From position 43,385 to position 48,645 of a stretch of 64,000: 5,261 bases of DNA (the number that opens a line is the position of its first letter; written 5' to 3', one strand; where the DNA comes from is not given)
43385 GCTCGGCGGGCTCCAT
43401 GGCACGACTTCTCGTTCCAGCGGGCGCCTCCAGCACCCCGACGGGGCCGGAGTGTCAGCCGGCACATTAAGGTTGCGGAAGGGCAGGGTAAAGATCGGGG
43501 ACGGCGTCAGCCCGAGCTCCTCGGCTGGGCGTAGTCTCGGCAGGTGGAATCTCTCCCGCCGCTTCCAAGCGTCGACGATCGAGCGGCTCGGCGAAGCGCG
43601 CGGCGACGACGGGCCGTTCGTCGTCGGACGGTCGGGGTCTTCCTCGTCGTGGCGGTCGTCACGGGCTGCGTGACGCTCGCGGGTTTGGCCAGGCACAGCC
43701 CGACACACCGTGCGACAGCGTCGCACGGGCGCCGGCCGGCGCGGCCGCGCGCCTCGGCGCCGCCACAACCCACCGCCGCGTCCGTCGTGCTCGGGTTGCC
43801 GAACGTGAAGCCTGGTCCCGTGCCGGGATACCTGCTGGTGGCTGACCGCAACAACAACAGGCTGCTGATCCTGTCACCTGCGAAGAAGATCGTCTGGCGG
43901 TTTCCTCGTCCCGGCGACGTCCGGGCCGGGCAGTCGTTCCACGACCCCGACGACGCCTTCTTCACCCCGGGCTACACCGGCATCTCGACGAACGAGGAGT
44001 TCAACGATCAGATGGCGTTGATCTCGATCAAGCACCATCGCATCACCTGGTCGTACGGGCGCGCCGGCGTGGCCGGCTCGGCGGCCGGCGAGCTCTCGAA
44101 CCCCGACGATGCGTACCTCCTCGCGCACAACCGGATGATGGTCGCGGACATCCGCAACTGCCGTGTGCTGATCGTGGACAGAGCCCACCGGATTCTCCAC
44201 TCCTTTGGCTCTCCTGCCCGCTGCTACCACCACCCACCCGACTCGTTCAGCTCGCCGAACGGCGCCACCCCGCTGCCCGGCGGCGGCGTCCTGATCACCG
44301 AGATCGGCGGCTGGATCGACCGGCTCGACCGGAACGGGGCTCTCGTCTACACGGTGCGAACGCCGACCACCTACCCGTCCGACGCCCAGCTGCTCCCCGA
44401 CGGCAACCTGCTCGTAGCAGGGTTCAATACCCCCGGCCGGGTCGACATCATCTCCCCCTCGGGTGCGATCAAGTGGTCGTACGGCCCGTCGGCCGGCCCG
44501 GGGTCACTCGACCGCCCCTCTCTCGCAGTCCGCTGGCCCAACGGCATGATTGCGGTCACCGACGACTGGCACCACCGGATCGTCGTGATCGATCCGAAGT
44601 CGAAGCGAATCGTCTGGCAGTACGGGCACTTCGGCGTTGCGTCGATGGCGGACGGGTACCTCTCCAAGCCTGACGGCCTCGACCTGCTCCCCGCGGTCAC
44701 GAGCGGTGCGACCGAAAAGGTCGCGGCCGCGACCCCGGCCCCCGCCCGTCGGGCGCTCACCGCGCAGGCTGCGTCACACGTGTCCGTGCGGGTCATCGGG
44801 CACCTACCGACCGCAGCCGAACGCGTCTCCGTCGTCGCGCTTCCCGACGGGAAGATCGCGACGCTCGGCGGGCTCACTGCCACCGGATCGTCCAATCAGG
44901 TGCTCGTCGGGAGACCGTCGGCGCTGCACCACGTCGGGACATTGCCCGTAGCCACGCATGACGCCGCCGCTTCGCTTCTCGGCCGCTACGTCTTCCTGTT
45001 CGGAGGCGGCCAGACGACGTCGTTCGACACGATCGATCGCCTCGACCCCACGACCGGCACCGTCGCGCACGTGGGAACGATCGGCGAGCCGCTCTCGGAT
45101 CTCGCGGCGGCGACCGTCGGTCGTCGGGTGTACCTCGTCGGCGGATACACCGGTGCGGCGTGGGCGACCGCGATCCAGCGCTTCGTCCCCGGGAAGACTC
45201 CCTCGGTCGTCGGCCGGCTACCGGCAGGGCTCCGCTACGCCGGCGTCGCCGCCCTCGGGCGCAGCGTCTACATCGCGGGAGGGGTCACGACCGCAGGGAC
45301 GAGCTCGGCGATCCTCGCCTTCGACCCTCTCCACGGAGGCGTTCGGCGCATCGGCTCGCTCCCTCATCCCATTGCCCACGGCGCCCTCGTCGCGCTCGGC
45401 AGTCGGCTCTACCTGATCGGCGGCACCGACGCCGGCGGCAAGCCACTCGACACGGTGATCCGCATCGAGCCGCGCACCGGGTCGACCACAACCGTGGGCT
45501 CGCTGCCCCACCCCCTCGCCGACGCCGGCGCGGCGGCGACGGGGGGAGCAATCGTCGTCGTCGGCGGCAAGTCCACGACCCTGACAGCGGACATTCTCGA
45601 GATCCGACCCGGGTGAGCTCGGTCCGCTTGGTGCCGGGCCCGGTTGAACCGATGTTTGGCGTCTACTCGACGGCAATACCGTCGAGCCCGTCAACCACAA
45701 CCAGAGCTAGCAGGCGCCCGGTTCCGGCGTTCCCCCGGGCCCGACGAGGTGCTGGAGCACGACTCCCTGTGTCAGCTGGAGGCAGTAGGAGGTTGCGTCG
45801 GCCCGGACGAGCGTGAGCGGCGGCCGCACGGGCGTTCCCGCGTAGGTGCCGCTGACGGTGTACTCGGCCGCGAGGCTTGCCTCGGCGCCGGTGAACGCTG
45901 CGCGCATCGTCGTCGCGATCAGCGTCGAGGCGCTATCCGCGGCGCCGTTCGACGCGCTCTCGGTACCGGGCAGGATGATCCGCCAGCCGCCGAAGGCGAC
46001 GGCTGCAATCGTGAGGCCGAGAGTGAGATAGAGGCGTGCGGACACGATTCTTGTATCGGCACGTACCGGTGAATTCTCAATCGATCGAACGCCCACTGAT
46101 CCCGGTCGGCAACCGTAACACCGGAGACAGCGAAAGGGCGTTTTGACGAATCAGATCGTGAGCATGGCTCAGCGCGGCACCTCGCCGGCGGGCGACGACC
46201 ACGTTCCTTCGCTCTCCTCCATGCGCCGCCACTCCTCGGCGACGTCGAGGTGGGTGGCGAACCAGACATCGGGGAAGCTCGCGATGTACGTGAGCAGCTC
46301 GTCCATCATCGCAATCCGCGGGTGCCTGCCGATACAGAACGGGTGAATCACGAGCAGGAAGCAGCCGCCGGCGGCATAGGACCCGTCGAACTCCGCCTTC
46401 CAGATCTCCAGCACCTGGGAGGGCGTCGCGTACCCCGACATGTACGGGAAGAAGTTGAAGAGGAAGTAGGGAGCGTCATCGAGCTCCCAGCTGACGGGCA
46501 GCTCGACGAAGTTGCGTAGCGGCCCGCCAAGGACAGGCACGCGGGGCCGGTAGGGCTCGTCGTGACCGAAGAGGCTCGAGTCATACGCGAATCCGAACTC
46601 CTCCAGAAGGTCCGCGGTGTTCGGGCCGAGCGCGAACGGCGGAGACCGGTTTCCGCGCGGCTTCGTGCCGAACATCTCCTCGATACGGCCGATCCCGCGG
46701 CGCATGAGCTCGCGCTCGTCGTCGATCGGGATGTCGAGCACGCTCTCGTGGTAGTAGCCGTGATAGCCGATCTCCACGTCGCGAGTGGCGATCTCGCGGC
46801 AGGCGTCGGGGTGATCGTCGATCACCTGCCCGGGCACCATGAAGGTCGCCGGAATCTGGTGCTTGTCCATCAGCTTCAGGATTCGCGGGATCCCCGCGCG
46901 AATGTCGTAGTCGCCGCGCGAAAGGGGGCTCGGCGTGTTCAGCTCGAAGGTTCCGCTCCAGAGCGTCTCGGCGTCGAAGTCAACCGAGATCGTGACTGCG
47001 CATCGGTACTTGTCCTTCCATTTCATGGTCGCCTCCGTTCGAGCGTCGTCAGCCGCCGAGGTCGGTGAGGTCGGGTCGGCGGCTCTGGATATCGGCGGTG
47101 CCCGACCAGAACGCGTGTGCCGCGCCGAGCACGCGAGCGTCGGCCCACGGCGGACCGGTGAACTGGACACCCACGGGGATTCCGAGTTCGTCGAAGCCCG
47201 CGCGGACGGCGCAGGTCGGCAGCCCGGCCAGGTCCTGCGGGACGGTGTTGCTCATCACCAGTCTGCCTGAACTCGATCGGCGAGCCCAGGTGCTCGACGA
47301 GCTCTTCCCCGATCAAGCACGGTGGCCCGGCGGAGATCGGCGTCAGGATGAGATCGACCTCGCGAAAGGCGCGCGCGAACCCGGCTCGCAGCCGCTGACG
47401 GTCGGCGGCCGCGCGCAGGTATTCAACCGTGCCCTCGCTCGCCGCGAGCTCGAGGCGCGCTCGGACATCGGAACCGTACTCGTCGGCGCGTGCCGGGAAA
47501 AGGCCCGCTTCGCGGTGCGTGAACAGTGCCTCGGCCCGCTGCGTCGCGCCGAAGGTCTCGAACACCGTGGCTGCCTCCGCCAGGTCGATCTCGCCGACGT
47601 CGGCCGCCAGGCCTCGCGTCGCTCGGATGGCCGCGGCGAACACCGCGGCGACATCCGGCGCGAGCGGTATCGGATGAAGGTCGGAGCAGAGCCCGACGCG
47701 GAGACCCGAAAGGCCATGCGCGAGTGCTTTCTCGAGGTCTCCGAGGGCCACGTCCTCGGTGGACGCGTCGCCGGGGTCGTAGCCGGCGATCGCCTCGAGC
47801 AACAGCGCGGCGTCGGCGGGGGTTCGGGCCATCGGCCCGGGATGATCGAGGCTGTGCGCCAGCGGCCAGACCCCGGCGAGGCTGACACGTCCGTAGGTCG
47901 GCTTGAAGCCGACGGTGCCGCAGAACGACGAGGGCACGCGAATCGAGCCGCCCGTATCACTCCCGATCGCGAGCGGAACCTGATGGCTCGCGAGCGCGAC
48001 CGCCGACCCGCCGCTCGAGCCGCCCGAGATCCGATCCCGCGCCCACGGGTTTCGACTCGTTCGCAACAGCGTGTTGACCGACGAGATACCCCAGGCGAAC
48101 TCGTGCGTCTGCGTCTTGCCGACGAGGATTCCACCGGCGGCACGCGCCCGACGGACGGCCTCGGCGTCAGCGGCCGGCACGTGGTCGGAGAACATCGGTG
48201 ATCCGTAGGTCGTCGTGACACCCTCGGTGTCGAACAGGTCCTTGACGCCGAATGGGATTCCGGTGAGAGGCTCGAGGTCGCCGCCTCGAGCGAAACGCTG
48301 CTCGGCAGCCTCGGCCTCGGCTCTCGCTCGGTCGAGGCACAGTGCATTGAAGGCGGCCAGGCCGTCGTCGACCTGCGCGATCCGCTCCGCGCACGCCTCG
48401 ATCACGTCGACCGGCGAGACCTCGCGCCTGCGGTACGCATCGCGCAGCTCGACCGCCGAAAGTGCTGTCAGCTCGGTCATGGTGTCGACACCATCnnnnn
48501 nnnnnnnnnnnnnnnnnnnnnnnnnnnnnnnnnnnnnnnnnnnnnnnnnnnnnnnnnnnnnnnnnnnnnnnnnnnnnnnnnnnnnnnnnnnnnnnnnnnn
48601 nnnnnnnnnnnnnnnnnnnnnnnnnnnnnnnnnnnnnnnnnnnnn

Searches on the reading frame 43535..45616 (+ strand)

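Call 51: search_protein_families(library=pfam, proteins=[window:43535-45616:+], max_evalue=0.0001)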
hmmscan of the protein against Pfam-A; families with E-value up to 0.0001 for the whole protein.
window:43535-45616:+ (693 aa): 8 families
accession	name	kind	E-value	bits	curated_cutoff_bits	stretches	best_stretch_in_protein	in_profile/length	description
PF13964.12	Kelch_6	-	9.1e-21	73.5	25.3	1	614-660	3-49/50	Kelch motif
PF01344.31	Kelch_1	-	1.1e-18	66.8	20.1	0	616-650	5-38/46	Kelch motif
PF24681.1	Kelch_KLHDC2_KLHL20_DRC7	-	4.5e-18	65.8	50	2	464-630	41-221/221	KLHDC2/KLHL20/DRC7 Kelch-repeats domain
PF24996.1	NANM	-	4.5e-09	36.1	45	0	600-644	297-341/350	N-acetylneuraminate epimerase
PF25210.1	Kelch_FKB95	-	2.3e-08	34.4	70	0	605-681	25-100/268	FKB95, Kelch-repeats domain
PF13418.12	Kelch_4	-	6.6e-08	32.8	21.6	0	613-659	2-49/49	Galactose oxidase, central domain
PF13415.12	Kelch_3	-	2.5e-07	31.1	22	0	622-669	1-46/48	Galactose oxidase, central domain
PF07646.21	Kelch_2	-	4.6e-06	26.8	21.3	0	519-550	1-34/48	Kelch motif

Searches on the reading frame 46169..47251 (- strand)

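Call 51: search_protein_families(library=pfam, proteins=[window:46169-47251:-], max_evalue=0.0001)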
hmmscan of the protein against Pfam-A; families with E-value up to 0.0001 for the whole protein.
window:46169-47251:- (360 aa): 1 family
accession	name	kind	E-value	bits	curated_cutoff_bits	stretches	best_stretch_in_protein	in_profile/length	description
PF01522.26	Polysacc_deac_1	-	3.4e-14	53.3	23.1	1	119-222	19-122/124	Polysaccharide deacetylase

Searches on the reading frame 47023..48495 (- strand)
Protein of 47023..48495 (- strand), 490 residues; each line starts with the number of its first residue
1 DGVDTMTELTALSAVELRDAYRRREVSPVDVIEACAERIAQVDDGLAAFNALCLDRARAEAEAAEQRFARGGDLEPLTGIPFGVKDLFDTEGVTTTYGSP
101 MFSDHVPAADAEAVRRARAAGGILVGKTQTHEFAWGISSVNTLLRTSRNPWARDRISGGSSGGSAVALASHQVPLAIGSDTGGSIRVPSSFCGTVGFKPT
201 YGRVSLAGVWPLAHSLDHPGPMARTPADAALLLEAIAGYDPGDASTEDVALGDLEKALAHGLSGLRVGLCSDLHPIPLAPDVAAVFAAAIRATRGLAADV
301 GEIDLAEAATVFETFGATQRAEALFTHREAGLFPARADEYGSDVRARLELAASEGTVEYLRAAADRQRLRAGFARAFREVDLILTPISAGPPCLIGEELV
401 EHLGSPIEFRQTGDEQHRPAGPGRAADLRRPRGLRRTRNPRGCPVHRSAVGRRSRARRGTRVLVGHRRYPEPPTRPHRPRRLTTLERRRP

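Call 94: search_protein_families(library=pfam, proteins=[window:47023-48495:-], max_evalue=0.0001)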
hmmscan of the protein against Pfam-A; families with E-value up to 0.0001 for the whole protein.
window:47023-48495:- (490 aa): 1 family
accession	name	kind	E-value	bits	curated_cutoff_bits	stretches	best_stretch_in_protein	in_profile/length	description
PF01425.27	Amidase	-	3.7e-97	326.6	27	1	30-399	1-388/445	Amidase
